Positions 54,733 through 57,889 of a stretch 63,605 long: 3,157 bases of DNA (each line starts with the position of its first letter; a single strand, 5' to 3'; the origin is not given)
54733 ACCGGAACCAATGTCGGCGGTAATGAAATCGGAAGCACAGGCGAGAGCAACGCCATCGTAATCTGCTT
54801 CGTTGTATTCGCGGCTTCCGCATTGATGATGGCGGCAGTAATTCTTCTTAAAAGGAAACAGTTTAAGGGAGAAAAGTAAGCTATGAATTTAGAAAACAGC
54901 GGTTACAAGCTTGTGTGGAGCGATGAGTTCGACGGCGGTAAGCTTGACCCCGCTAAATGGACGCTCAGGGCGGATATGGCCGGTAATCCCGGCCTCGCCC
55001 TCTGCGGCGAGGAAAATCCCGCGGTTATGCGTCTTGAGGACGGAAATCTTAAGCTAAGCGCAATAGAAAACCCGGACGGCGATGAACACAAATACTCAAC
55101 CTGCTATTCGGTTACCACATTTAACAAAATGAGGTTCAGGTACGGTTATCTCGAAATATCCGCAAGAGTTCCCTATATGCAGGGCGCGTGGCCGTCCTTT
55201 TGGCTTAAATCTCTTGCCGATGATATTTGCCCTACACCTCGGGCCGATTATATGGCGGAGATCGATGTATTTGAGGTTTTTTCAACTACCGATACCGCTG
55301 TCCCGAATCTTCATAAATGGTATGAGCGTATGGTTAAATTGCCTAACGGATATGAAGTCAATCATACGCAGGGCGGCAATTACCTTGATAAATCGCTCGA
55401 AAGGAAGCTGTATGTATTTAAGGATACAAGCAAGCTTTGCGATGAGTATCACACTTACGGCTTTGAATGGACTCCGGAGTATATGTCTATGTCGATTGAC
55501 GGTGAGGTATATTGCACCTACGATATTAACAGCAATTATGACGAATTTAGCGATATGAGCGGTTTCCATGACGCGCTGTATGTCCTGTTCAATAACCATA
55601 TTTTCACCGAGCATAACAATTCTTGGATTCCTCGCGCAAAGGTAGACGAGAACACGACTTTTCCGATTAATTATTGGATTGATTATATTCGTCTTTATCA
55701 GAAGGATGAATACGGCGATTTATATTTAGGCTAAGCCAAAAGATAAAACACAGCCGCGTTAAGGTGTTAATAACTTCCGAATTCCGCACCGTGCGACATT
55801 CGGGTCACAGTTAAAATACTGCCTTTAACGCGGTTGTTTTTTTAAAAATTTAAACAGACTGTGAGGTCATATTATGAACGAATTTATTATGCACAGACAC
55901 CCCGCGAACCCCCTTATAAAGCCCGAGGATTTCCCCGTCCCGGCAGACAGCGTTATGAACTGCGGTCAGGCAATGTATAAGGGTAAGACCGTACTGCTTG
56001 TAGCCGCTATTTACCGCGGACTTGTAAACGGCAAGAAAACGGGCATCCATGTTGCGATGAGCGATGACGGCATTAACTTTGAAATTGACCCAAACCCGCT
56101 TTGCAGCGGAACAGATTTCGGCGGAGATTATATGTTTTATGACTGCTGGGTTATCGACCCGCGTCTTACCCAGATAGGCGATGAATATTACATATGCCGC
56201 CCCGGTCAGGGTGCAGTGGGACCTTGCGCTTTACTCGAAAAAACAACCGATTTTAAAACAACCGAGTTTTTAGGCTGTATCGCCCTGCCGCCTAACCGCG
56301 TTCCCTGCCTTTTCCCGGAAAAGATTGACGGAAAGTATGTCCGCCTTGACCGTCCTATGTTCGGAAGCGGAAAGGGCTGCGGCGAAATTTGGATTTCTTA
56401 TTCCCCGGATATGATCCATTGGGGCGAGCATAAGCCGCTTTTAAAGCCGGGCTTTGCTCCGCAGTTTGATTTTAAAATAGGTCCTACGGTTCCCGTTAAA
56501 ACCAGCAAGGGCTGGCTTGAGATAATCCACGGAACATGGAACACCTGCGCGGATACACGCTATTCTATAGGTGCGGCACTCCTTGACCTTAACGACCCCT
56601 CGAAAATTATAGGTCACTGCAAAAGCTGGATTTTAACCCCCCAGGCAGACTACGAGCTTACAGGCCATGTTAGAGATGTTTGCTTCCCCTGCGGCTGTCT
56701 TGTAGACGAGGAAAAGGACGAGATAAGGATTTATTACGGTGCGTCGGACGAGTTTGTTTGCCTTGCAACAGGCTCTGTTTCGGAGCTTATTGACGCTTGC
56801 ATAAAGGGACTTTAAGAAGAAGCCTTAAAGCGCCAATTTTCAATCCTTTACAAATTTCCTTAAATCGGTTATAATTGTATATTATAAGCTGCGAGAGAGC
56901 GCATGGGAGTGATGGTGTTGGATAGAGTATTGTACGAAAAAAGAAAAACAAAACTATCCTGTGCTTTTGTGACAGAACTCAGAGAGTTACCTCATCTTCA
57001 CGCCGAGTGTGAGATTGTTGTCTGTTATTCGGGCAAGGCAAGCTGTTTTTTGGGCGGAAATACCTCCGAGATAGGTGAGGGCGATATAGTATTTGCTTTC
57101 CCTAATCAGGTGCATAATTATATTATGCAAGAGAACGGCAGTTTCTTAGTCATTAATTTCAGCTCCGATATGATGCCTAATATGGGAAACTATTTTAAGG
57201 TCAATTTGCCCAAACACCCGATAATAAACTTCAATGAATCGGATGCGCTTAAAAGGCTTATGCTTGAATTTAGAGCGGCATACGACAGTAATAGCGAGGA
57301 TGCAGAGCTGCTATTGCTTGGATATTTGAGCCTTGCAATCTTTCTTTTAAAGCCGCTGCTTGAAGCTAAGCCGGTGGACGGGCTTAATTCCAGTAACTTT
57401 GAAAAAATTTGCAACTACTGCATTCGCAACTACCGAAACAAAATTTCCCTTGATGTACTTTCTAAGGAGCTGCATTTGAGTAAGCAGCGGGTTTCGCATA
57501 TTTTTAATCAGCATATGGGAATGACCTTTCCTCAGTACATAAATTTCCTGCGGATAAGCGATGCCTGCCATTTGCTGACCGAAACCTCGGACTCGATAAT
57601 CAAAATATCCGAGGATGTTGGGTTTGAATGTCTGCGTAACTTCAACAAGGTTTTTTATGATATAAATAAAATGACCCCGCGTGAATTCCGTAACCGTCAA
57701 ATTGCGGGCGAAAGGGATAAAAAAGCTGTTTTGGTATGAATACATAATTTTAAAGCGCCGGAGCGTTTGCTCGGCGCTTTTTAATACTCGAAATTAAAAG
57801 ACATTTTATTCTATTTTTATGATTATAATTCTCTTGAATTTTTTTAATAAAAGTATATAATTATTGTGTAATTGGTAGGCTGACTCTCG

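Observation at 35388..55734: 20-kb, 11-gene co-directional operon: candidate uncharacterised Gram-positive glycan capture and import system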

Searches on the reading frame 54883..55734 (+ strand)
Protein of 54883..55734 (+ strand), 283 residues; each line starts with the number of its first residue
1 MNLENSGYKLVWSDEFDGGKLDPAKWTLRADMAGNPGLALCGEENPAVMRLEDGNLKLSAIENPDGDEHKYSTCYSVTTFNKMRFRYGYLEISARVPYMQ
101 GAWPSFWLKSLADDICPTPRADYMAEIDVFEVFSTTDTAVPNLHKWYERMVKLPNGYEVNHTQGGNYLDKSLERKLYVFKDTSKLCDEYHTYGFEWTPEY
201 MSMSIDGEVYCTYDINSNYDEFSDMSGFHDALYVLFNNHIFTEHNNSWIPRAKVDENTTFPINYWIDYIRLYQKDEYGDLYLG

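Call 5: search_protein_families(library=pfam, proteins=[window:54883-55734:+], max_evalue=0.01)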
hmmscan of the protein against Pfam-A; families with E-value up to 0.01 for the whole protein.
window:54883-55734:+ (283 aa): 2 families
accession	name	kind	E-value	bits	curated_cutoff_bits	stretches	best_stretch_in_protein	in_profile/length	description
PF00722.28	Glyco_hydro_16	-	1.7e-12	47.6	22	1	62-218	28-140/175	Glycosyl hydrolases family 16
PF03935.22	SKN1_KRE6_Sbg1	-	1.8e-06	27.2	30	1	46-108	158-221/501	Beta-glucan synthesis-associated protein SKN1/KRE6/Sbg1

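Call 14: search_protein_families(library=ncbifam, proteins=[window:54883-55734:+], max_evalue=0.001)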
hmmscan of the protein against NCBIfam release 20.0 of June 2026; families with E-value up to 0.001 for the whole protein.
window:54883-55734:+ (283 aa): 2 families
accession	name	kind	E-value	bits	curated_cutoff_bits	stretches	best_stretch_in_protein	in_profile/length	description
NF041449.1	K_carrageenase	equivalog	4.1e-11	42.6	350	1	11-273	27-282/283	kappa-carrageenase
NF052454.1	BtaGlycanEglC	equivalog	6.2e-08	32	700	1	59-114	285-342/459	endo-1,3-1,4-beta-glycanase EglC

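Call 26: search_solved_structures(query=window:54883-55734:+, max_evalue=0.001)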
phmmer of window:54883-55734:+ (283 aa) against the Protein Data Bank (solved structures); distinct sequences matched with E-value up to 0.001: 34.
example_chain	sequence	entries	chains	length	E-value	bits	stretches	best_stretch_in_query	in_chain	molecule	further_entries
6t2n_AAA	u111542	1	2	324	6.4e-22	81.5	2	6-109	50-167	Glycoside hydrolase family 16 protein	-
2hyk_A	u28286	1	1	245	1.1e-17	67.7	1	9-273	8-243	Beta-1,3-glucanase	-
6xof_A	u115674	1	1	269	7.8e-17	64.9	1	6-274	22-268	GH16 family protein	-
8xph_A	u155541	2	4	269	1.2e-16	64.2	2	9-109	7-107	Laminarinase PtLam | Laminarinase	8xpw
8xpk_A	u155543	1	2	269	1.8e-16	63.7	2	9-109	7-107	Laminarinase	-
6xqf_A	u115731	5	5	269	3.8e-16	62.6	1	6-274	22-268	GH16 family protein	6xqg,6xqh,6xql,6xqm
5wut_A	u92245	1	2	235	4.2e-15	59.2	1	6-132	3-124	ULam111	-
6jh5_A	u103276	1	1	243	2.1e-14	56.9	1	8-276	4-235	LamCAT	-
4crq_A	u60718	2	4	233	2.9e-14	56.4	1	7-115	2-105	ENDO-1,3-BETA-GLUCANASE, FAMILY GH16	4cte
3azx_A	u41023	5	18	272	7.1e-14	55.1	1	7-273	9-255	Laminarinase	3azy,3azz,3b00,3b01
4dfs_A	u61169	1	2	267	7.3e-14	55.1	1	7-133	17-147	Glycoside hydrolase, family 16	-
6jhj_A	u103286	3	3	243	9.8e-14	54.7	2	8-135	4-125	LamCAT | laminarinase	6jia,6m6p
7wwc_A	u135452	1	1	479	4.8e-13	52.4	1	6-274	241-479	beta-1,3(4)-glucanase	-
7ww4_A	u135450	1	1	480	4.8e-13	52.4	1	6-274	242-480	beta-1,3(4)-glucanase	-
3iln_A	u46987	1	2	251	1.4e-12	50.8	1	8-109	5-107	Laminarinase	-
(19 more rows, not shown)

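Call 79: search_solved_structures(query=window:54883-55734:+, max_evalue=1e-10, show_alignments=3)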
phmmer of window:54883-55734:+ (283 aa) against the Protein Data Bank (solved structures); distinct sequences matched with E-value up to 1e-10: 19.
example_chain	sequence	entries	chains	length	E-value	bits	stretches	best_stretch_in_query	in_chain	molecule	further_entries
6t2n_AAA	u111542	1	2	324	6.4e-22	81.5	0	6-109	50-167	Glycoside hydrolase family 16 protein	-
2hyk_A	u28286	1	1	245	1.1e-17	67.7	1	9-273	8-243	Beta-1,3-glucanase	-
6xof_A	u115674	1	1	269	7.8e-17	64.9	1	6-274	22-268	GH16 family protein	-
8xph_A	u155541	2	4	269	1.2e-16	64.2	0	9-109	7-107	Laminarinase PtLam | Laminarinase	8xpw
8xpk_A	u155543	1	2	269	1.8e-16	63.7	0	9-109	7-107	Laminarinase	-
6xqf_A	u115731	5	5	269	3.8e-16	62.6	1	6-274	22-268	GH16 family protein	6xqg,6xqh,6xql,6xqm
5wut_A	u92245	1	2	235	4.2e-15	59.2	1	6-132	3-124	ULam111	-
6jh5_A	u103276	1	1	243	2.1e-14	56.9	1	8-276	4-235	LamCAT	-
4crq_A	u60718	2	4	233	2.9e-14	56.4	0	7-115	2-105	ENDO-1,3-BETA-GLUCANASE, FAMILY GH16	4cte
3azx_A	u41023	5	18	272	7.1e-14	55.1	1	7-273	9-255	Laminarinase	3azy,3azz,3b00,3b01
4dfs_A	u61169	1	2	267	7.3e-14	55.1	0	7-133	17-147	Glycoside hydrolase, family 16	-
6jhj_A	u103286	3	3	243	9.8e-14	54.7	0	8-135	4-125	LamCAT | laminarinase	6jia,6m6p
7wwc_A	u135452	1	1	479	4.8e-13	52.4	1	6-274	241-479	beta-1,3(4)-glucanase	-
7ww4_A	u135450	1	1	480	4.8e-13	52.4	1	6-274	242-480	beta-1,3(4)-glucanase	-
3iln_A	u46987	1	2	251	1.4e-12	50.8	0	8-109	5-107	Laminarinase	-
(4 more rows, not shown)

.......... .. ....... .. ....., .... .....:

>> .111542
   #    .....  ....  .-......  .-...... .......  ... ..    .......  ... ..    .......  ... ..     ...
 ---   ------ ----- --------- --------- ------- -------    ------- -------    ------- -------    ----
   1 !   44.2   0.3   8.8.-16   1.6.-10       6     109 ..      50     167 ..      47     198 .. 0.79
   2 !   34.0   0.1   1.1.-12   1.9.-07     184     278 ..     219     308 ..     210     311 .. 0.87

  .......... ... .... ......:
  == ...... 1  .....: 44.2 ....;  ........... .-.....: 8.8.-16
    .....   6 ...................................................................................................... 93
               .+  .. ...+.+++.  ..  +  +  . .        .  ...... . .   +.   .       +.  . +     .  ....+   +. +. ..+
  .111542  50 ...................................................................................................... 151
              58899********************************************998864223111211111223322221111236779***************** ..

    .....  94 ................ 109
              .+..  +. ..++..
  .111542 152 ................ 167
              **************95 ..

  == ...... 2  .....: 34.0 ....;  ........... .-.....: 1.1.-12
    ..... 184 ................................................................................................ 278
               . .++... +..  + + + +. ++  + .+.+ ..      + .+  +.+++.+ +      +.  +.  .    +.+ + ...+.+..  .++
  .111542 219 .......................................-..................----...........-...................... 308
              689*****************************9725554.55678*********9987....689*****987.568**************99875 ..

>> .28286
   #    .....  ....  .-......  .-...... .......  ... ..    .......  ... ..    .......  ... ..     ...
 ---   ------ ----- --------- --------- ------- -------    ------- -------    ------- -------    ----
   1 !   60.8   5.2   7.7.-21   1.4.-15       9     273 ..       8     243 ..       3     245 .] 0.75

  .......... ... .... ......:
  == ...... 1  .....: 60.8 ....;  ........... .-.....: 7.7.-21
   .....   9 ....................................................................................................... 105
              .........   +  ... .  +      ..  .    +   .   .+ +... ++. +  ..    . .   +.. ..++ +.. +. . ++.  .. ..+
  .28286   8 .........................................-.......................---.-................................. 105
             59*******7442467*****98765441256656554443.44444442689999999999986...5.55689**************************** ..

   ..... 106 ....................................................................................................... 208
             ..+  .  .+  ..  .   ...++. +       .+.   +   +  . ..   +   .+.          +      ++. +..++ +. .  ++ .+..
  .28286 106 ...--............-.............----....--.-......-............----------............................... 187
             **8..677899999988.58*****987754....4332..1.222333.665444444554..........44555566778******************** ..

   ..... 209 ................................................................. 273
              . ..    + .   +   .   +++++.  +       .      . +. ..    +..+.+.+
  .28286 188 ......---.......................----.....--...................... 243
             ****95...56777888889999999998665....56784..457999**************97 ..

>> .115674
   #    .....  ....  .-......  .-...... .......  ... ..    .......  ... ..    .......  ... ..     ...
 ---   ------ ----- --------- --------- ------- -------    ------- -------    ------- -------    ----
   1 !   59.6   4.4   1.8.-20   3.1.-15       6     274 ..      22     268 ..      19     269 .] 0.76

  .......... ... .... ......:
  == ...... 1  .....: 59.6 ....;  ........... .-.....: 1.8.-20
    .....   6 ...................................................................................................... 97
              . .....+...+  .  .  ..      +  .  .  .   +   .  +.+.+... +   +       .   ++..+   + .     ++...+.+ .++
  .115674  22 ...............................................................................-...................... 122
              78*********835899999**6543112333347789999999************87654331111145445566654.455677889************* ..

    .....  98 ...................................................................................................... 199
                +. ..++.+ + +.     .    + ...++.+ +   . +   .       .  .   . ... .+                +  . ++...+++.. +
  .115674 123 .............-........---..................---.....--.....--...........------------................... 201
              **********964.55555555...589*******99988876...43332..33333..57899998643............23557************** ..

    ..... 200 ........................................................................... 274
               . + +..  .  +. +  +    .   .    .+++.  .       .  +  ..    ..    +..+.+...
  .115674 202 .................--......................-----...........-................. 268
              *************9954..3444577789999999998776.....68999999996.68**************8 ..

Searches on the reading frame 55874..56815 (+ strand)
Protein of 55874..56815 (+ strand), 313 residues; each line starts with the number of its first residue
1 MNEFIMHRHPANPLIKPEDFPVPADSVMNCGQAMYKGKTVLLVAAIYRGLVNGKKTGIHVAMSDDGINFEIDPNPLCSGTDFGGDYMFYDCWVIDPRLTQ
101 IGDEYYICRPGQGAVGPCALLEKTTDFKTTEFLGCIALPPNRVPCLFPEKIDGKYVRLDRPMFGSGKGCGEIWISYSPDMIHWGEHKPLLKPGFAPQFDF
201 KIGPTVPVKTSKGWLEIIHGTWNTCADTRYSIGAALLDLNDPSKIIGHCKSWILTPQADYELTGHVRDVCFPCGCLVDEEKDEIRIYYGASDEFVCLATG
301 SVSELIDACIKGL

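Call 6: search_protein_families(library=pfam, proteins=[window:55874-56815:+], max_evalue=0.01)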
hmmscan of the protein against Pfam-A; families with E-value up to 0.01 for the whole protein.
window:55874-56815:+ (313 aa): 1 family
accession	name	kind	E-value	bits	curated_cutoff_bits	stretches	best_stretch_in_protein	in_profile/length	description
PF04041.19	Glyco_hydro_130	-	9.3e-45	153.4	26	1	43-309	53-318/320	beta-1,4-mannooligosaccharide phosphorylase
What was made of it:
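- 55874..56815 (+): GH130, presumed intracellular phosphorylase/hydrolase. Adjacent, possibly the same regulon. call 6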

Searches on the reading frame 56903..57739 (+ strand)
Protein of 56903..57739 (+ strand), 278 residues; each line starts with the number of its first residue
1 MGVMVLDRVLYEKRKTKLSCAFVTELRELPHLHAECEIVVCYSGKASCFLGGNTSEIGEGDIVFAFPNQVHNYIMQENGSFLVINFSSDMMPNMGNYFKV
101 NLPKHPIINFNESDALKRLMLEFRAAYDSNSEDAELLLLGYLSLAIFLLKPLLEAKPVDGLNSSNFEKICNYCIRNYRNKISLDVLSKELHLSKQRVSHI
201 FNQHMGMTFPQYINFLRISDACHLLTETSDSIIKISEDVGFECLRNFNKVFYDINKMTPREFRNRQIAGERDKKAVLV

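Call 6: search_protein_families(library=pfam, proteins=[window:56903-57739:+], max_evalue=0.01)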
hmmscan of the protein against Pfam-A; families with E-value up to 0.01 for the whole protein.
window:56903-57739:+ (278 aa): 4 families
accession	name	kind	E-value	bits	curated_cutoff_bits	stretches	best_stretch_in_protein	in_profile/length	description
PF12833.13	HTH_18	-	1.1e-20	74.1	33.6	1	186-265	1-80/80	Helix-turn-helix domain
PF02311.25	AraC_binding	-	1.4e-08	35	21.1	1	30-137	18-126/135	AraC-like ligand binding domain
PF00165.29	HTH_AraC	-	2.4e-06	27.9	26.6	1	176-214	4-42/42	Bacterial regulatory helix-turn-helix proteins, AraC family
PF07883.17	Cupin_2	-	2.8e-06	27.4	27.2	1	29-79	12-62/70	Cupin domain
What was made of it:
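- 56903..57739 (+): AraC-family regulator (cupin + HTH). Candidate regulator of the locus, outside the operon. call 6.
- On Gram-positive PUL: AraC-family gene at 56903-57739, about 1.1 kb downstream of the terminator (call 6).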
